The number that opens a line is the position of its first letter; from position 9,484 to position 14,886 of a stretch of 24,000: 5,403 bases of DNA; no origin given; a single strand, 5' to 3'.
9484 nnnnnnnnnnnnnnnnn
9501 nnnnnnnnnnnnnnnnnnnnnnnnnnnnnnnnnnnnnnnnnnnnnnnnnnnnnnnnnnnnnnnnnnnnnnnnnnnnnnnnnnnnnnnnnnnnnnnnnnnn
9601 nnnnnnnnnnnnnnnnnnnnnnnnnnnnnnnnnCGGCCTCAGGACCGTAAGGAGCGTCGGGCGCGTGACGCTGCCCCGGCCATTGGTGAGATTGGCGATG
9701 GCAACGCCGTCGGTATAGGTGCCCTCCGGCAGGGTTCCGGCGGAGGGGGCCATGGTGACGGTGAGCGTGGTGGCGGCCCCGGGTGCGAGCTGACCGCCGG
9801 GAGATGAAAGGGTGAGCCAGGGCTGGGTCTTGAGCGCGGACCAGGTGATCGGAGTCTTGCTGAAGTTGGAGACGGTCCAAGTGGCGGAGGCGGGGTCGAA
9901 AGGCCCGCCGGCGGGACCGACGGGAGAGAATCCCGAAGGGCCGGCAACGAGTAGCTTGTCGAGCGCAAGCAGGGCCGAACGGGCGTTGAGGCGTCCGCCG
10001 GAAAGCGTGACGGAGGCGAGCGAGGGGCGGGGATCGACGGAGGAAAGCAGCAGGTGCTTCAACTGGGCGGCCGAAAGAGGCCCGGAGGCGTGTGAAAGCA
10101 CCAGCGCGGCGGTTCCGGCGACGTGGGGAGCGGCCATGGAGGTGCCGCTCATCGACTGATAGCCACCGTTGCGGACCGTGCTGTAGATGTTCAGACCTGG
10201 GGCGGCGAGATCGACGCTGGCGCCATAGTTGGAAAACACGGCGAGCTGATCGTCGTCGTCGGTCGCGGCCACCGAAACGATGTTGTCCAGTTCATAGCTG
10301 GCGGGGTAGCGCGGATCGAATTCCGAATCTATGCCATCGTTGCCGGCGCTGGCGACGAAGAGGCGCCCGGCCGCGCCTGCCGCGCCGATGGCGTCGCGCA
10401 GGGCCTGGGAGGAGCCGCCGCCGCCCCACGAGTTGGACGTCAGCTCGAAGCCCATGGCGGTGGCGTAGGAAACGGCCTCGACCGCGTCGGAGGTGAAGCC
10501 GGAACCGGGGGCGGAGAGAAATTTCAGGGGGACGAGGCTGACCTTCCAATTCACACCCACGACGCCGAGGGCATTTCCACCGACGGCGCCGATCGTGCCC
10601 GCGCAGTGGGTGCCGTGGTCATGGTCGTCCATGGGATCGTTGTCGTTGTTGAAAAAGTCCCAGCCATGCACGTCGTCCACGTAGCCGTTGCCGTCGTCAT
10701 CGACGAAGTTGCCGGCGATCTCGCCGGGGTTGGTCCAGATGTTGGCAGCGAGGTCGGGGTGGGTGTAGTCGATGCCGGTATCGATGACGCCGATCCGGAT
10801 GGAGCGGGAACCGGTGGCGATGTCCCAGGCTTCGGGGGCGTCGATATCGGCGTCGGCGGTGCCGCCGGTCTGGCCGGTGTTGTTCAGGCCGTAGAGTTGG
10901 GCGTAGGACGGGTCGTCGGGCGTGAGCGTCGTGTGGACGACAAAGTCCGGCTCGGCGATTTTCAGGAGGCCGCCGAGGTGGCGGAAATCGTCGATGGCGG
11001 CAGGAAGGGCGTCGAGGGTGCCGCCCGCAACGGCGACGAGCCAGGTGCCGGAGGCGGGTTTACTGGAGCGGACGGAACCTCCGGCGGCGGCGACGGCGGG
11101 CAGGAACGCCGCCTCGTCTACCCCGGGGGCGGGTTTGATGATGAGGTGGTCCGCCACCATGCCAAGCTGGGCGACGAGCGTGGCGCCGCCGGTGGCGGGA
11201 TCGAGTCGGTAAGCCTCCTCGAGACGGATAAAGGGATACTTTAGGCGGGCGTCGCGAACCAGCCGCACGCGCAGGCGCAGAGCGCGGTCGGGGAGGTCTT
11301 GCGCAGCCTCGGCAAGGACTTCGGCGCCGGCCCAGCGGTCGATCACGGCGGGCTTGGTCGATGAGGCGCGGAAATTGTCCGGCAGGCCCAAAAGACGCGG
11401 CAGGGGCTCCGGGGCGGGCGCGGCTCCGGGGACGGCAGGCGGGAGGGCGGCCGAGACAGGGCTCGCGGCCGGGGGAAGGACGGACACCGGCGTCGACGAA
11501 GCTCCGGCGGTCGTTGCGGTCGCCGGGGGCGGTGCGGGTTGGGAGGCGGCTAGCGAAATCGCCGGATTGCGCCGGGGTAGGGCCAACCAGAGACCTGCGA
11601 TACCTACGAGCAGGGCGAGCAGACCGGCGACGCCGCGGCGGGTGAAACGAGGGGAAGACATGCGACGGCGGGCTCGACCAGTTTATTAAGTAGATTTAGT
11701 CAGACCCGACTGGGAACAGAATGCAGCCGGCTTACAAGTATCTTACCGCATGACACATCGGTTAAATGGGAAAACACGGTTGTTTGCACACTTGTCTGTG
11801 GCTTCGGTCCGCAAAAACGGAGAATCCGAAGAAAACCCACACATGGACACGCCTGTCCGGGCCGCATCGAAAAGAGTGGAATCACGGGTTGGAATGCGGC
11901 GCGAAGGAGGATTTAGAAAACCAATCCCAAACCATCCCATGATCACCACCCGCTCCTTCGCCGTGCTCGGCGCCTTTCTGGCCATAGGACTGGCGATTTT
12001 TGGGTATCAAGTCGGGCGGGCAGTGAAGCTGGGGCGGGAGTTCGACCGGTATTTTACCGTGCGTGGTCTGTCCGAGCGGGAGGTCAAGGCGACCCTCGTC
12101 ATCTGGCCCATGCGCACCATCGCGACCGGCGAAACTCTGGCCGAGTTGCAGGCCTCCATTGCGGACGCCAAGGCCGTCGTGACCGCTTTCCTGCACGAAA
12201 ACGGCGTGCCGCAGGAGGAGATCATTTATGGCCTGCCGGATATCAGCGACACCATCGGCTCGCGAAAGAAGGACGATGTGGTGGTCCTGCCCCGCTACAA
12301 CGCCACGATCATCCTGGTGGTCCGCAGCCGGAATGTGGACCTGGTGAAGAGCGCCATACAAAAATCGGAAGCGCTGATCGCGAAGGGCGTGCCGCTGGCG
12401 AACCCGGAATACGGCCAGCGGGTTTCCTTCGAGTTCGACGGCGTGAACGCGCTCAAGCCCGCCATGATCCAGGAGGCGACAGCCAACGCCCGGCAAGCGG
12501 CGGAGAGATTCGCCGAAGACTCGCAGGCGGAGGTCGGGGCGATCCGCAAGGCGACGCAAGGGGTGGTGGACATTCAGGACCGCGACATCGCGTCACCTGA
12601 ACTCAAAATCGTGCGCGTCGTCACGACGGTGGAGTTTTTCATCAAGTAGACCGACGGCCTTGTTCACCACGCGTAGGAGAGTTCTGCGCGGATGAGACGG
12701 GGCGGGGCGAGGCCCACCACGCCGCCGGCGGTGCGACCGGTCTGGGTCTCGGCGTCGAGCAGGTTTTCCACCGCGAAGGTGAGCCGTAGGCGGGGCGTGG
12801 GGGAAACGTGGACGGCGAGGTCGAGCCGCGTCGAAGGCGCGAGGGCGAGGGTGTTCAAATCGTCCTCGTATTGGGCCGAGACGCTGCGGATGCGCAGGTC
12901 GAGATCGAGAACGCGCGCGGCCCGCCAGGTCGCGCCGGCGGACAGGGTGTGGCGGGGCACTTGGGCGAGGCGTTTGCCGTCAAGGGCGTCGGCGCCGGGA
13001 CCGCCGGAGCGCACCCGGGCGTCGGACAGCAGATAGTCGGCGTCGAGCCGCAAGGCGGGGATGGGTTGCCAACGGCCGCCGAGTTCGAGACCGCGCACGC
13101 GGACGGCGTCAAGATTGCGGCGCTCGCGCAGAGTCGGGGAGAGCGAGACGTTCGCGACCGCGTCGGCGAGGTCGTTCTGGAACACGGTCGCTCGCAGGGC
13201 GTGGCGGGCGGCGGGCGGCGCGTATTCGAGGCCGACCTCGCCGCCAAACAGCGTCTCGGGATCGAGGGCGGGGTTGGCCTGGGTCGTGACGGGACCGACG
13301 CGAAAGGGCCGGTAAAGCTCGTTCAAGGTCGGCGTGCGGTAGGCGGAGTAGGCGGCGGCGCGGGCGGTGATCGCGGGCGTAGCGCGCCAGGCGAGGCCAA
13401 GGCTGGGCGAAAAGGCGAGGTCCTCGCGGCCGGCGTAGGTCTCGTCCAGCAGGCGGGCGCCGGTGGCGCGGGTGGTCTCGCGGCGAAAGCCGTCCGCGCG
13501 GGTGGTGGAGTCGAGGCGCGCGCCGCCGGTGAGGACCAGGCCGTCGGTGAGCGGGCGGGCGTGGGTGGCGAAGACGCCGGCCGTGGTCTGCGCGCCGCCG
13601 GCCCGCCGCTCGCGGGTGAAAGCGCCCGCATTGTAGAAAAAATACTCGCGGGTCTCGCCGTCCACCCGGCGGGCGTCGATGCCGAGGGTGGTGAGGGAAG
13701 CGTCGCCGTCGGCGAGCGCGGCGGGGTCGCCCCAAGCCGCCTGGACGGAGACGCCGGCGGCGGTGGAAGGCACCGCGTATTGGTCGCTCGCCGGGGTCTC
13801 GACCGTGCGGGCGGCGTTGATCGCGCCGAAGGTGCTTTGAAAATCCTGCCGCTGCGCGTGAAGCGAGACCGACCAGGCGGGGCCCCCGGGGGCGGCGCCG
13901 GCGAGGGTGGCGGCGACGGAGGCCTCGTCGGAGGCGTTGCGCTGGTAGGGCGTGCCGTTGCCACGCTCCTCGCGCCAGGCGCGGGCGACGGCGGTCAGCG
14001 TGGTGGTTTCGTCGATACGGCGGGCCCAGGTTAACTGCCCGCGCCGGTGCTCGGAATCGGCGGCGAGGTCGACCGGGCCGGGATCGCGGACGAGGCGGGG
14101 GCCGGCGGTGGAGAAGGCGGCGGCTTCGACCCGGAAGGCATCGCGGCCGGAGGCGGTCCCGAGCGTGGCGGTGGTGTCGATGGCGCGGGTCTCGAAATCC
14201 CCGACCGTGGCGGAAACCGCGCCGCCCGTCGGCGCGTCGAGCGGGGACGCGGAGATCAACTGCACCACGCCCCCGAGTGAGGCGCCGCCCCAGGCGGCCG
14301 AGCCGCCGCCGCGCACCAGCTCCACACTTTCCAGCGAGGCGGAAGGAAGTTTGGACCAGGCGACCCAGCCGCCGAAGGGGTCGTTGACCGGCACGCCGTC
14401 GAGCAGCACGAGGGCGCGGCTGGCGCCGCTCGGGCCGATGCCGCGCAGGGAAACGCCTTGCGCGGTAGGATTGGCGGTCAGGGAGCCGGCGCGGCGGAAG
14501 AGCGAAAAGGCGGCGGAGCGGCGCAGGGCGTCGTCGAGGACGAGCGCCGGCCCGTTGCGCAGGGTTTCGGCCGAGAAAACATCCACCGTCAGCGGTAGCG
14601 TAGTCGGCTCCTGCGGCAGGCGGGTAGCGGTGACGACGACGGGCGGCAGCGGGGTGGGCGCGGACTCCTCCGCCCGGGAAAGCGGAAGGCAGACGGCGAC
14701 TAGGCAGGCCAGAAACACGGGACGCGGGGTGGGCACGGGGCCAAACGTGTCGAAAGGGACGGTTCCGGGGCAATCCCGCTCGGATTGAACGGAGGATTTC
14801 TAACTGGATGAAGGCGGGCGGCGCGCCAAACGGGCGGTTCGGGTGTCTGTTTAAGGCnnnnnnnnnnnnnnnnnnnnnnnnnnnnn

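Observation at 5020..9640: S8 subtilase carrying three tandem (Ig - 7-bladed RCC1 propeller - Ig) supermodules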

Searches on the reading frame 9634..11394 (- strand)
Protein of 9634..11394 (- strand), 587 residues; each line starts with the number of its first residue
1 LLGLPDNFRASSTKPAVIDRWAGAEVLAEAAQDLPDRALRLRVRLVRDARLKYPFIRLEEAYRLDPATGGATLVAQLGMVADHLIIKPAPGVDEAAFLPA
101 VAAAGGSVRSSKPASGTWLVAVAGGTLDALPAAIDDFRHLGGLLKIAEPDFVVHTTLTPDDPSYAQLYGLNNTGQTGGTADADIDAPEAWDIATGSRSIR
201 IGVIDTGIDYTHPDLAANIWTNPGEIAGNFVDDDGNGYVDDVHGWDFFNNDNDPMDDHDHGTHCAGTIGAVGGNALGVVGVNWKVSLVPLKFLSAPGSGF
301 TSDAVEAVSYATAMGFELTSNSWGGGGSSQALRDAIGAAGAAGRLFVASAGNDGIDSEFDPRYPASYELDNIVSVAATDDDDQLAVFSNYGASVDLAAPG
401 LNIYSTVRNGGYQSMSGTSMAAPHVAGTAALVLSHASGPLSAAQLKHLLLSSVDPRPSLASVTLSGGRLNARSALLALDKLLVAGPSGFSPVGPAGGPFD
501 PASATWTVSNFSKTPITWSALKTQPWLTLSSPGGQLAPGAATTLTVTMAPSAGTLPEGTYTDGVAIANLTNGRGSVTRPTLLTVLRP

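Call 41: search_solved_structures(query=window:9634-11394:-, max_evalue=1e-10, show_alignments=1)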
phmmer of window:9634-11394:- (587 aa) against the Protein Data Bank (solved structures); distinct sequences matched with E-value up to 1e-10: 145 (the best 60 are shown).
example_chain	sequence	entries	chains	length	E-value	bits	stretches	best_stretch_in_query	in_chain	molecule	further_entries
3vv3_A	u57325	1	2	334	2.5e-106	360.1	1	159-479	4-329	Deseasin MCP-01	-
1dbi_A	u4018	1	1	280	1.9e-46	162.4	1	242-442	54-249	AK.1 SERINE PROTEASE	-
1thm_A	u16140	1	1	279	5.8e-45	157.5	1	242-474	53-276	THERMITASE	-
1tec_E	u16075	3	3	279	1.7e-44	156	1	242-474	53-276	THERMITASE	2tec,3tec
8coy_A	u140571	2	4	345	7.6e-44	153.8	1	198-480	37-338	subtilisin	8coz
8cp0_A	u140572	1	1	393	9.9e-44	153.4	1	191-480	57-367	subtilisin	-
4tr2_A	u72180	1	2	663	1.6e-43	152.7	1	198-480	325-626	Subtilisin-like 1 serine protease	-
8qke_A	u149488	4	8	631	3.8e-43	151.5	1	198-480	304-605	subtilisin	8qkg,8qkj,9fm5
4lvn_A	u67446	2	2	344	5.9e-43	150.8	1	198-472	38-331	Subtilisin-like serine protease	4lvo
8pol_A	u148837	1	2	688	3.9e-42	148.1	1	198-472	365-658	Subtilisin-like protease 1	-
1bh6_A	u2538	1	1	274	4.3e-37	131.5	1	242-452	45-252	SUBTILISIN DY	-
1c3l_A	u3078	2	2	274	8.2e-36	127.3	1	250-452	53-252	SUBTILISIN-CARLSBERG | Subtilisin Carlsberg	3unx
4gi3_A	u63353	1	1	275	8.8e-36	127.2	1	250-452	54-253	KerA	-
3qtl_A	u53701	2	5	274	8.9e-36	127.1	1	250-452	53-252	Subtilisin-like serin protease | KerA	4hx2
1af4_A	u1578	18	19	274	9.2e-36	127.1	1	250-452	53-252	SUBTILISIN CARLSBERG | SUBTILISIN CARLSBERG, TYPE VIII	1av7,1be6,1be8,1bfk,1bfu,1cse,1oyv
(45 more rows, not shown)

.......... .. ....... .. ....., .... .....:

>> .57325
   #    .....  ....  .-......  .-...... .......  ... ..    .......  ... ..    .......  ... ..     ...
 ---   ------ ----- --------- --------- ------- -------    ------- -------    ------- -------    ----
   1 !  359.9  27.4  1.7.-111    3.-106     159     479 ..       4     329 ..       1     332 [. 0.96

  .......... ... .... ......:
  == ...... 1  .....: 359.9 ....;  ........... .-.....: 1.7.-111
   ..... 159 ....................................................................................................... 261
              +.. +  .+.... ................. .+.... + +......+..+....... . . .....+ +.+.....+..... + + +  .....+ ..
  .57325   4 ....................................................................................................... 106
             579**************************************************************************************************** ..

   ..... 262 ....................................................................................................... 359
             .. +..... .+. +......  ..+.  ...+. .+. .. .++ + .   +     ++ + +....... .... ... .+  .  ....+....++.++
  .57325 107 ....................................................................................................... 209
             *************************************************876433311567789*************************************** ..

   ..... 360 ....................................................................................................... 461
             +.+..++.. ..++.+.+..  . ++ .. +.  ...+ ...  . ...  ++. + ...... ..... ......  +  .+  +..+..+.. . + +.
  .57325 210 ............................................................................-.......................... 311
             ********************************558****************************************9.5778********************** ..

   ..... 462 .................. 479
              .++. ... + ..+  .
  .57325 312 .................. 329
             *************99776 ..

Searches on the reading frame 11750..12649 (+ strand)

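Call 8: search_protein_families(library=pfam, proteins=[window:11750-12649:+], max_evalue=0.001)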
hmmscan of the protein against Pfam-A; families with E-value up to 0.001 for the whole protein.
window:11750-12649:+ (299 aa): 1 family
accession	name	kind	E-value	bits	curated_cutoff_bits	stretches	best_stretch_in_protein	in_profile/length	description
PF04402.19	SIMPL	-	2.3e-15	57.8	25.2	1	103-270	2-160/205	Protein of unknown function (DUF541)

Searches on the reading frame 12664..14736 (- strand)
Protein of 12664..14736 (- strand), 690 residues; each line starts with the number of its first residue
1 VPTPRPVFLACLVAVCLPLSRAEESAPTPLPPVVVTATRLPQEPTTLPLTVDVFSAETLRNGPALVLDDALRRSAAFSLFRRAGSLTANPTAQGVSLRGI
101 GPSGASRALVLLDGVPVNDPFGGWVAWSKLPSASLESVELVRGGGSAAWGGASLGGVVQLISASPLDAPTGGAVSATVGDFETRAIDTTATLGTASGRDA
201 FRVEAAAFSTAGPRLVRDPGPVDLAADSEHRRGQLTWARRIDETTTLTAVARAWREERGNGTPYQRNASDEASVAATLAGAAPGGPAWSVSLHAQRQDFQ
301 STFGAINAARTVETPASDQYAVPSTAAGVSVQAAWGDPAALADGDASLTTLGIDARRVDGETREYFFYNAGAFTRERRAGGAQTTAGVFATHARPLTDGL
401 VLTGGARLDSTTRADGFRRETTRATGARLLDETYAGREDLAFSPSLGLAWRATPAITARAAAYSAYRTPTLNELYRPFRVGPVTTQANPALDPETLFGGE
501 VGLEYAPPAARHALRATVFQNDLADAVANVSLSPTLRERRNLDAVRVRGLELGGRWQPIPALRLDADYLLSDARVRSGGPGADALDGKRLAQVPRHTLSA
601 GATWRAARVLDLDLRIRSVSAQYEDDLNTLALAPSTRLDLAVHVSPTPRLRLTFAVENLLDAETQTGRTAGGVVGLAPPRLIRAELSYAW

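Call 8: search_protein_families(library=pfam, proteins=[window:12664-14736:-], max_evalue=0.001)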
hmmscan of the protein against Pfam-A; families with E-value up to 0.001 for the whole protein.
window:12664-14736:- (690 aa): 2 families
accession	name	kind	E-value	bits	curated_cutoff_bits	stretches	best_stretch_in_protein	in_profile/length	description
PF00593.30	TonB_dep_Rec_b-barrel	-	6.9e-45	155.1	27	1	237-659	24-436/436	TonB dependent receptor-like, beta-barrel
PF07715.20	Plug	-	4.3e-18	66.2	23.9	1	46-157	4-107/107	TonB-dependent Receptor Plug Domain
